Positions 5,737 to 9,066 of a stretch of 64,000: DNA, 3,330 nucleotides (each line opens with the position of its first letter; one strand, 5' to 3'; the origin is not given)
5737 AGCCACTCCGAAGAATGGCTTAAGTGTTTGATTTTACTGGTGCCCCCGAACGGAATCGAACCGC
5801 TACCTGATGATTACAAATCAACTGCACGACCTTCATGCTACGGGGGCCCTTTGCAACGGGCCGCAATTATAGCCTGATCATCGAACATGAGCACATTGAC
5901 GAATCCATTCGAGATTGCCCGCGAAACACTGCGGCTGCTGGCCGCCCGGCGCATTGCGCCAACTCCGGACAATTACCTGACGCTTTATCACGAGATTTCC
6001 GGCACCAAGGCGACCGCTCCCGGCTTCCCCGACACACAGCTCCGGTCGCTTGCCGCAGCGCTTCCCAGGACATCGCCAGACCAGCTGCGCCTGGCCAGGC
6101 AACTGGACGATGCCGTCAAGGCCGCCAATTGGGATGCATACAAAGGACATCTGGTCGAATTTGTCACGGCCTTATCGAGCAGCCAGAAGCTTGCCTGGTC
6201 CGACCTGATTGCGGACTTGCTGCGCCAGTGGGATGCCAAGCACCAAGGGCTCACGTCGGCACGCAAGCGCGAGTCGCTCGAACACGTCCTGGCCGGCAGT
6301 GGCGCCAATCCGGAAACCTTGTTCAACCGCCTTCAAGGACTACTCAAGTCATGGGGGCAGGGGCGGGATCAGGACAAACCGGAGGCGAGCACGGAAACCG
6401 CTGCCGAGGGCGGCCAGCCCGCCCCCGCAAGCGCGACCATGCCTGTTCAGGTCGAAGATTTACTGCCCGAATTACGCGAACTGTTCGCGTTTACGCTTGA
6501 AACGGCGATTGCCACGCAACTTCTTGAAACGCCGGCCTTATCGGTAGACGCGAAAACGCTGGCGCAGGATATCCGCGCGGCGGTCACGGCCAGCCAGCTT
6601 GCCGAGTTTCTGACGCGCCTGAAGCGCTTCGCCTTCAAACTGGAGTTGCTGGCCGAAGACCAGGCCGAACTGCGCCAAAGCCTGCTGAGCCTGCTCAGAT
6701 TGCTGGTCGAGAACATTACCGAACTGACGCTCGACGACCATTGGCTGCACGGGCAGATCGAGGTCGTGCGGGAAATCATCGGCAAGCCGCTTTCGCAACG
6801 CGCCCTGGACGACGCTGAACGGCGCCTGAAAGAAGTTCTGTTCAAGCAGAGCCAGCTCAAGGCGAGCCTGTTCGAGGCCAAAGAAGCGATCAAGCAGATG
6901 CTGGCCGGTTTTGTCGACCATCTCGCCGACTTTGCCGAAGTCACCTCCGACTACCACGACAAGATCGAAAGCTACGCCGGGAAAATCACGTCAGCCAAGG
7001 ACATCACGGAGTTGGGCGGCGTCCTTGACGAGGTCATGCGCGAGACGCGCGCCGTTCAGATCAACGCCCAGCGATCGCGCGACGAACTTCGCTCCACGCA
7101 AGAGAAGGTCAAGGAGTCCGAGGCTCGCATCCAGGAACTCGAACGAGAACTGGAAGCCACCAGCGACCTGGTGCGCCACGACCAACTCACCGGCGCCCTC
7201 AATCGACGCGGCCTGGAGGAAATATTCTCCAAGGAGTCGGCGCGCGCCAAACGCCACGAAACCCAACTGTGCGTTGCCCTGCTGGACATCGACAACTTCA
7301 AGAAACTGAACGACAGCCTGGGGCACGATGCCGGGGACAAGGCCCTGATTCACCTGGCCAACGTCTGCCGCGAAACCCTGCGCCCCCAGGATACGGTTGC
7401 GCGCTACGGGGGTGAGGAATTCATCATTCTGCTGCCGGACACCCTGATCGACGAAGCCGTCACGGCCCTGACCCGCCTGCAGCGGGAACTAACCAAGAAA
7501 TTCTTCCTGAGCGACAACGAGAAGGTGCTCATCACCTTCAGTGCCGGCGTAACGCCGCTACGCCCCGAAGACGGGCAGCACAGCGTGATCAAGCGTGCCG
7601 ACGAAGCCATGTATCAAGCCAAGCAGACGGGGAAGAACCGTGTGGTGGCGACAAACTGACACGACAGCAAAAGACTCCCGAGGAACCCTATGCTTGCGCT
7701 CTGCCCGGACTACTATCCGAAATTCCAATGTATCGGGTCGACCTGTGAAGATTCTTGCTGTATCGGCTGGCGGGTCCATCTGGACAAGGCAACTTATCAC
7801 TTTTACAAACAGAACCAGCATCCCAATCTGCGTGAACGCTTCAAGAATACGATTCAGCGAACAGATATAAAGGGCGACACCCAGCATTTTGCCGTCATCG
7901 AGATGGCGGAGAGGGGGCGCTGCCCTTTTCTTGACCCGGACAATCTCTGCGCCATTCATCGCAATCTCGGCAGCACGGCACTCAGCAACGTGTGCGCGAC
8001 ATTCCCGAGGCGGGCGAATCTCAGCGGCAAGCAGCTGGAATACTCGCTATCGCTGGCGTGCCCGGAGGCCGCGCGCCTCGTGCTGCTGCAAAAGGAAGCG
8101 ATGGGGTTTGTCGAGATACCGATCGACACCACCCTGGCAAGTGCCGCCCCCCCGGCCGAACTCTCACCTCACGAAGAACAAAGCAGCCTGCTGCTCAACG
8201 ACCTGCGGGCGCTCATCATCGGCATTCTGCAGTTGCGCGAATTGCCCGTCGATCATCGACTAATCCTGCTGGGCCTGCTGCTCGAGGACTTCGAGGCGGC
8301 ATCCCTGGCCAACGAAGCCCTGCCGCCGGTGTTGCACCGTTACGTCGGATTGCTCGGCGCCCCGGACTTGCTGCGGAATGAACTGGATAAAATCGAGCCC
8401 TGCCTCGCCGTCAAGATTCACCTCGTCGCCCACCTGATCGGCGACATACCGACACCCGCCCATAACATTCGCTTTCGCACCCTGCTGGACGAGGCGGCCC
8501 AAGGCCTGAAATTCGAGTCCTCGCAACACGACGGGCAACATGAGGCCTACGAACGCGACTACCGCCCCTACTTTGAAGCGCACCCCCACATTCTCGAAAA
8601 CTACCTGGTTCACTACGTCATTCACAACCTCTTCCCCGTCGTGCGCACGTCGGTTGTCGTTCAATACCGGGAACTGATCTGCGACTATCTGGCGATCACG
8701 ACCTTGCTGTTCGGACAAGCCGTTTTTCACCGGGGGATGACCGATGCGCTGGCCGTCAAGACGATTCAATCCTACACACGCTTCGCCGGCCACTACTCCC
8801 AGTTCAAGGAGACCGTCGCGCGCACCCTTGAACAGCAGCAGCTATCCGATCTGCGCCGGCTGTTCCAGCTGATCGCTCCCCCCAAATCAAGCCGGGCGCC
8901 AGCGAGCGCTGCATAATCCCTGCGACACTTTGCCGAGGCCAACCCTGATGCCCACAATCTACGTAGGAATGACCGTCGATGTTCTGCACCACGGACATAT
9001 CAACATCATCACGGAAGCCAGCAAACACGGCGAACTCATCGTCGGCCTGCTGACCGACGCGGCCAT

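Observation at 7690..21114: Flagellin-modification island that contains a complete 2-aminoethylphosphonate (C-P bond) pathway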

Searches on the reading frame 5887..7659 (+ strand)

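Call 6: search_protein_families(library=pfam, proteins=[window:5887-7659:+], max_evalue=0.001)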
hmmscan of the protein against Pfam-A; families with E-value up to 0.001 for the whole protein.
window:5887-7659:+ (590 aa): 2 families
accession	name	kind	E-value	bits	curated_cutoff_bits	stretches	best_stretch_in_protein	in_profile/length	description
PF00990.26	GGDEF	-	1.9e-43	148.4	23.8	1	430-585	2-161/161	Diguanylate cyclase, GGDEF domain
PF13166.12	AAA_13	-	0.00015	21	36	1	239-441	275-470/713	AAA domain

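Call 7: search_protein_families(library=ncbifam, proteins=[window:5887-7659:+], max_evalue=0.001)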
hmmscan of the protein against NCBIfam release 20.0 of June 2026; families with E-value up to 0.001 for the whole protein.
window:5887-7659:+ (590 aa): 23 families
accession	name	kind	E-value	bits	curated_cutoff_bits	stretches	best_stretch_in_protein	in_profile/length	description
NF007380.0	PRK09894.1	equivalog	1.3e-52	179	256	1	396-588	98-286/296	diguanylate cyclase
NF038266.1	diguan_SiaD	equivalog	4.6e-51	173.6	290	1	395-586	60-252/252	biofilm regulation diguanylate cyclase SiaD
TIGR00254.1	GGDEF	domain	5.3e-49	166.1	37.4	1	430-589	6-167/168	diguanylate cyclase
NF007135.0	PRK09581.1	equivalog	2.4e-45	155.2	474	1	416-589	279-455/457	PleD family two-component system response regulator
NF047654.1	DiguCycDgcRLepto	equivalog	8.4e-39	133.2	500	1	413-587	120-294/295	diguanylate cyclase DgcR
NF007423.1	PRK09966.1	equivalog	2.6e-36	125.4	325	1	410-579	220-390/390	diguanylate cyclase DgcN/YfiN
NF007599.0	PRK10245.1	equivalog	5e-34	117.4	402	1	414-586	198-367/371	diguanylate cyclase AdrA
NF041606.1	dguan_cyc_DgcA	equivalog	6e-34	117.5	370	1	453-588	202-338/340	diguanylate cyclase DgcA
NF051473.1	DigCycDgcsShew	equivalog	2.1e-31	109.4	400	1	426-585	132-287/291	diguanylate cyclase DgcS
NF007298.0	PRK09776.1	equivalog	6.4e-31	107.1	1135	1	426-586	681-842/1111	diguanylate cyclase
NF040885.1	diguan_DgcJ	equivalog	3e-28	98.9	500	1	432-584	344-491/493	diguanylate cyclase DgcJ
NF011955.1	PRK15426.1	equivalog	1.2e-27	96.3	408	1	430-589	399-561/564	cellulose biosynthesis regulator diguanylate cyclase DgcQ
NF045675.1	PhdiestaseDibA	equivalog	4.2e-26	91.5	980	1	417-584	194-359/623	phosphodiesterase DibA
NF007474.0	PRK10060.1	equivalog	1.2e-24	86.5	782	1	419-585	227-391/663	cyclic di-GMP phosphodiesterase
NF053781.1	cdiGMPphdstlr2612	equivalog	2.4e-24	85.1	1600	1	429-585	840-998/1268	Tlr1612 family c-di-GMP phosphodiesterase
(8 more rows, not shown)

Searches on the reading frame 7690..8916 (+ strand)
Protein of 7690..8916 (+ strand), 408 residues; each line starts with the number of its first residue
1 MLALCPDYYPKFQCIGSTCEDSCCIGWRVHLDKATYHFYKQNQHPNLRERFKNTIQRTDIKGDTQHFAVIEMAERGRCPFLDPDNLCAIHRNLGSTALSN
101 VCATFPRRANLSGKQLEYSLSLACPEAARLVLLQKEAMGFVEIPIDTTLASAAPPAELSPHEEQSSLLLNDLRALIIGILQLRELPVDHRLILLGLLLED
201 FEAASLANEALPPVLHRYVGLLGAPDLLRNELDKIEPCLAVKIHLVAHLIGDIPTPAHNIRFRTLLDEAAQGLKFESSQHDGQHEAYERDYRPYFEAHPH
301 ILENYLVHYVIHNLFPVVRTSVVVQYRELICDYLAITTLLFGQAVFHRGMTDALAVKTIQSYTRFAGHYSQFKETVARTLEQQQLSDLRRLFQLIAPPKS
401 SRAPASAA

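Call 3: search_protein_families(library=pfam, proteins=[window:7690-8916:+], max_evalue=0.001)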
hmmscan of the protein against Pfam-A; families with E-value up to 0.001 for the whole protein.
window:7690-8916:+ (408 aa): 0 families

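Call 7: search_protein_families(library=ncbifam, proteins=[window:7690-8916:+], max_evalue=0.001)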
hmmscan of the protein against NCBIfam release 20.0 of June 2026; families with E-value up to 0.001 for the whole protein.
window:7690-8916:+ (408 aa): 1 family
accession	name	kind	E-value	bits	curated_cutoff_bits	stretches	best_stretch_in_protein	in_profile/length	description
NF038110.1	Lys_methyl_FliB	equivalog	3.2e-82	277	85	1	6-374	1-371/373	flagellin lysine-N-methylase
